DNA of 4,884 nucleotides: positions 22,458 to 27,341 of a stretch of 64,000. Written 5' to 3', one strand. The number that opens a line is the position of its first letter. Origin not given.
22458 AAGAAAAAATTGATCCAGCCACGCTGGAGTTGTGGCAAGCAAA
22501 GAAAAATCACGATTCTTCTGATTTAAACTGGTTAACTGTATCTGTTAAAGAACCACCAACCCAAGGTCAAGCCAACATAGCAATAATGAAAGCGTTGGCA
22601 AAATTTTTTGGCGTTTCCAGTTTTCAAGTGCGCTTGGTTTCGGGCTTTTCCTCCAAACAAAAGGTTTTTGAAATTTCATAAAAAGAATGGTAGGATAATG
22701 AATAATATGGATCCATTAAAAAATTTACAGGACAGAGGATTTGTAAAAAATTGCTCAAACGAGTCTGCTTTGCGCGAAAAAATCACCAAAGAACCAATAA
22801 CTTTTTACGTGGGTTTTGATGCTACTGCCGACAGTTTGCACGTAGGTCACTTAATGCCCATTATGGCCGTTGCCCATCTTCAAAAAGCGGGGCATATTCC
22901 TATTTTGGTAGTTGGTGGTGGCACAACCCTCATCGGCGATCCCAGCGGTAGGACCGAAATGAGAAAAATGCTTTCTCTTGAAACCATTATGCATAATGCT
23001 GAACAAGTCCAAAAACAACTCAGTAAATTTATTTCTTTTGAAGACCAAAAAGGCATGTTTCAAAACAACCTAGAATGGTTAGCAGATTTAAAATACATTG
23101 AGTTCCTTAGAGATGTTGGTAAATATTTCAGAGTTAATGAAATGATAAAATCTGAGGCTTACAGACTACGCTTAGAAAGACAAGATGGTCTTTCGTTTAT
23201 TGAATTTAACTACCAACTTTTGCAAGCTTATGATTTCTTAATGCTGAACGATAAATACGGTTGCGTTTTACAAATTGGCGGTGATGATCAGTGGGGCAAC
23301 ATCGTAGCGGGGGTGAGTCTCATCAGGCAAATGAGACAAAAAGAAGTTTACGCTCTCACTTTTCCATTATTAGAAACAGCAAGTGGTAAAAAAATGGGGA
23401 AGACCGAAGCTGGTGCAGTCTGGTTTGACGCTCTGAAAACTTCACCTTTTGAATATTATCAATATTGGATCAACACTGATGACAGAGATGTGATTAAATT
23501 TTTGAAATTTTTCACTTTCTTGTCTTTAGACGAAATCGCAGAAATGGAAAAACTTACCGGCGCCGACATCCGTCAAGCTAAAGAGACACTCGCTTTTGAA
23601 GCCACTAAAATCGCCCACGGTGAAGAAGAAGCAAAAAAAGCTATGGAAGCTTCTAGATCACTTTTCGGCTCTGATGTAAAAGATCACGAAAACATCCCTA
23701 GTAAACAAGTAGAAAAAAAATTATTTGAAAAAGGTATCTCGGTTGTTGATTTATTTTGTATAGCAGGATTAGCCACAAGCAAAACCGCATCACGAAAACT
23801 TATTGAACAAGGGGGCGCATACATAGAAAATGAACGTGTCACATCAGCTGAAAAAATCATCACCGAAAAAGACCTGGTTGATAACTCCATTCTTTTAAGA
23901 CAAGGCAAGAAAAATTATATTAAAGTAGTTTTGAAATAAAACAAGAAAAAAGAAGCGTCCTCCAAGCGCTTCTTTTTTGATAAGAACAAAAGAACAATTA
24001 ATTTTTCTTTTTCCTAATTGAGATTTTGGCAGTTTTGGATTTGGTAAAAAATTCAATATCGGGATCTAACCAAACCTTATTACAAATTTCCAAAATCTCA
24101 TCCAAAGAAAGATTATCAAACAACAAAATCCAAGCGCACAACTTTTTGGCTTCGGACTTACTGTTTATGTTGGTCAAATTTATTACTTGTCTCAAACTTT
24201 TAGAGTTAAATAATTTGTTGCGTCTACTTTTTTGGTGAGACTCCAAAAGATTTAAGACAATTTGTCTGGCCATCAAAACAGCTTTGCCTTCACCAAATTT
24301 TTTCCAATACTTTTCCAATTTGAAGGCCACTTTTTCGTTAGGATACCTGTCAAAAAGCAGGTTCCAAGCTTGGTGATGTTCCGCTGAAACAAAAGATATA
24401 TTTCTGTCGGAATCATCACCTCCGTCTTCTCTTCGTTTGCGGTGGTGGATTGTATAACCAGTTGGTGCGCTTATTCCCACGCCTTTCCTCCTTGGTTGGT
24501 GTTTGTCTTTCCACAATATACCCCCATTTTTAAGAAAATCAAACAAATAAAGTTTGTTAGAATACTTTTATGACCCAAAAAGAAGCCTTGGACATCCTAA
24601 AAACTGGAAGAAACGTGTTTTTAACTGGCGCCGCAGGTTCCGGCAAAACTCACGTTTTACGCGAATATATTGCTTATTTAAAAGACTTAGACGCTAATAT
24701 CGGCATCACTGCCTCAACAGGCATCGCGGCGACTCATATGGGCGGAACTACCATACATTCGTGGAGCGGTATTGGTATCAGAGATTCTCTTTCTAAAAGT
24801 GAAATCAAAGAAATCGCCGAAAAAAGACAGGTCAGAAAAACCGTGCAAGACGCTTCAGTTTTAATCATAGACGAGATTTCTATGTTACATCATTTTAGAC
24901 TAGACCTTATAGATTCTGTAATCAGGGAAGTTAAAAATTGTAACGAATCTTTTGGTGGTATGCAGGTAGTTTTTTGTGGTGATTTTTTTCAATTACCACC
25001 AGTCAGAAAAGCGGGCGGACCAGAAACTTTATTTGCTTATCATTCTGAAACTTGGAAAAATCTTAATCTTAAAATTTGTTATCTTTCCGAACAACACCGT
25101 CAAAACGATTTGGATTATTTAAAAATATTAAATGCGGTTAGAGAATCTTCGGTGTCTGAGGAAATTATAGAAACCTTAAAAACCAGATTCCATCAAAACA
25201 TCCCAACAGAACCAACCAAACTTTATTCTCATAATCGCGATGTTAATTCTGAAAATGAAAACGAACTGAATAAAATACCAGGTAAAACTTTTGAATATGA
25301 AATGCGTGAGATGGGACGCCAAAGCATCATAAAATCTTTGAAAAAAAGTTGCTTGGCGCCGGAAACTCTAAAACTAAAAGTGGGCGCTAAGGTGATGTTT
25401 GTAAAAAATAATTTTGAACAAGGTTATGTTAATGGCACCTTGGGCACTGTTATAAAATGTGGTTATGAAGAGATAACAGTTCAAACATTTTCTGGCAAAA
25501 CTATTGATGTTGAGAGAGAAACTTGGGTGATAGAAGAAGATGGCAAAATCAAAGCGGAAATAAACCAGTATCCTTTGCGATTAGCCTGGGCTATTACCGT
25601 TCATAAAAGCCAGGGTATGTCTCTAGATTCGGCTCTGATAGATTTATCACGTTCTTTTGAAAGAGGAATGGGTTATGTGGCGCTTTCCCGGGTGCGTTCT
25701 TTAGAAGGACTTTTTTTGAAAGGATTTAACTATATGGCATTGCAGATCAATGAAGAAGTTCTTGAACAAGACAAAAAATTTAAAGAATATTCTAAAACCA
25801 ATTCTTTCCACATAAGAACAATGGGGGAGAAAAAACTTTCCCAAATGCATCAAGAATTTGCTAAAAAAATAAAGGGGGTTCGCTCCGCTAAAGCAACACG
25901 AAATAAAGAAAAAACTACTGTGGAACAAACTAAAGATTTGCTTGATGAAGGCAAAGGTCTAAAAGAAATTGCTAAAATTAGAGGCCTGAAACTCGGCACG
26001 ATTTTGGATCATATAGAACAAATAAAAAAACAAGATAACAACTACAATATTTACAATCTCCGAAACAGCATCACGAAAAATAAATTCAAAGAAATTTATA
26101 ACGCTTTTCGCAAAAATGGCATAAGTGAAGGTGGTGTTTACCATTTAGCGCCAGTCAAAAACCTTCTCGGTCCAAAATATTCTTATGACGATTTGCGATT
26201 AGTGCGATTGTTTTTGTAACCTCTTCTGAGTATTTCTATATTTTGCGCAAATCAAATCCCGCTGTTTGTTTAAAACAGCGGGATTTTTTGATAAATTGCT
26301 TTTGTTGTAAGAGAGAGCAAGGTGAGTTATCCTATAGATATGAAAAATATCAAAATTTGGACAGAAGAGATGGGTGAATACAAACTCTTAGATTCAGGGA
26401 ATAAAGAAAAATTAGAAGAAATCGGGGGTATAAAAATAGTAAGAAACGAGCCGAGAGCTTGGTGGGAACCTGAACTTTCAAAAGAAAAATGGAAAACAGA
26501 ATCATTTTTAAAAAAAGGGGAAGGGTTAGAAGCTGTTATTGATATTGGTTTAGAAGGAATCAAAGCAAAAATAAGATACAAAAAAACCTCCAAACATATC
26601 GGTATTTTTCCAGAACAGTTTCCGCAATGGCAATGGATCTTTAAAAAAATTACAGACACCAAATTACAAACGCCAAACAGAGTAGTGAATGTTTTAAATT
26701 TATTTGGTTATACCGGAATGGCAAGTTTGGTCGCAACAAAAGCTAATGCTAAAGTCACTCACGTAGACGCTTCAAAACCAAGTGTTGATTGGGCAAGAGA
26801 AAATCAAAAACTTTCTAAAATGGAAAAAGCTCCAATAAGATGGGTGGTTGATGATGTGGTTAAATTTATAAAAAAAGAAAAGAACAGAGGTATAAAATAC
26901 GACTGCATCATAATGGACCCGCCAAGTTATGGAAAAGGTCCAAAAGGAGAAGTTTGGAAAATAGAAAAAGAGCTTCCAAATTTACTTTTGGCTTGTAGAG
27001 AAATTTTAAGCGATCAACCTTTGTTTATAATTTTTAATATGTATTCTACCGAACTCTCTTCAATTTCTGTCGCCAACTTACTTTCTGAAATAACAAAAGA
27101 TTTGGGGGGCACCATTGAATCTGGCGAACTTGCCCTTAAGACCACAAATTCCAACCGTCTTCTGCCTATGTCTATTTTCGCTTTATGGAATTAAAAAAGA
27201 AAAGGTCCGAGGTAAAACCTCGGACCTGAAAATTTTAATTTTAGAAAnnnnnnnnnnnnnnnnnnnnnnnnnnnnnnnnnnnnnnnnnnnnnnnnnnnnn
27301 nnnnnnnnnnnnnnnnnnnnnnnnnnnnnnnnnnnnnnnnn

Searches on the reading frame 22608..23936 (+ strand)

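Call 87: search_protein_families(library=pfam, proteins=[window:22608-23936:+], max_evalue=0.001)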
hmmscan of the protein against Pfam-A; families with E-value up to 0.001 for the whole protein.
window:22608-23936:+ (443 aa): 3 families
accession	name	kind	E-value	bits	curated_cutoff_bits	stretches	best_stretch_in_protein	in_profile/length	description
PF00579.31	tRNA-synt_1b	-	8.8e-86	288.3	21.1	1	61-353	3-291/292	tRNA synthetases class I (W and Y)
PF22421.1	SYY_C-terminal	-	1.3e-11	44.7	27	1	362-438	8-81/83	Tyrosine--tRNA ligase SYY-like C-terminal domain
PF01479.30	S4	-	0.00018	21.6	22.8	1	386-424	10-48/48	S4 domain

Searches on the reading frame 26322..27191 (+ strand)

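Call 87: search_protein_families(library=pfam, proteins=[window:26322-27191:+], max_evalue=0.001)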
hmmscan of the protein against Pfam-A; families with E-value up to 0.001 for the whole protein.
window:26322-27191:+ (290 aa): 4 families
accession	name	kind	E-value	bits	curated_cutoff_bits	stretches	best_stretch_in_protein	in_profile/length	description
PF10672.15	Methyltrans_SAM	-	8.1e-12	45.4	27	1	120-228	123-234/286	S-adenosylmethionine-dependent methyltransferase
PF03602.21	Cons_hypoth95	-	0.00013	22.1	24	1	122-203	43-123/182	Conserved hypothetical protein 95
PF09445.16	Methyltransf_15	-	0.00022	21.3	22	1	124-248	4-130/165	RNA cap guanine-N2 methyltransferase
PF05175.20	MTS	-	0.00023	21.3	23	1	131-201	42-107/170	Methyltransferase small domain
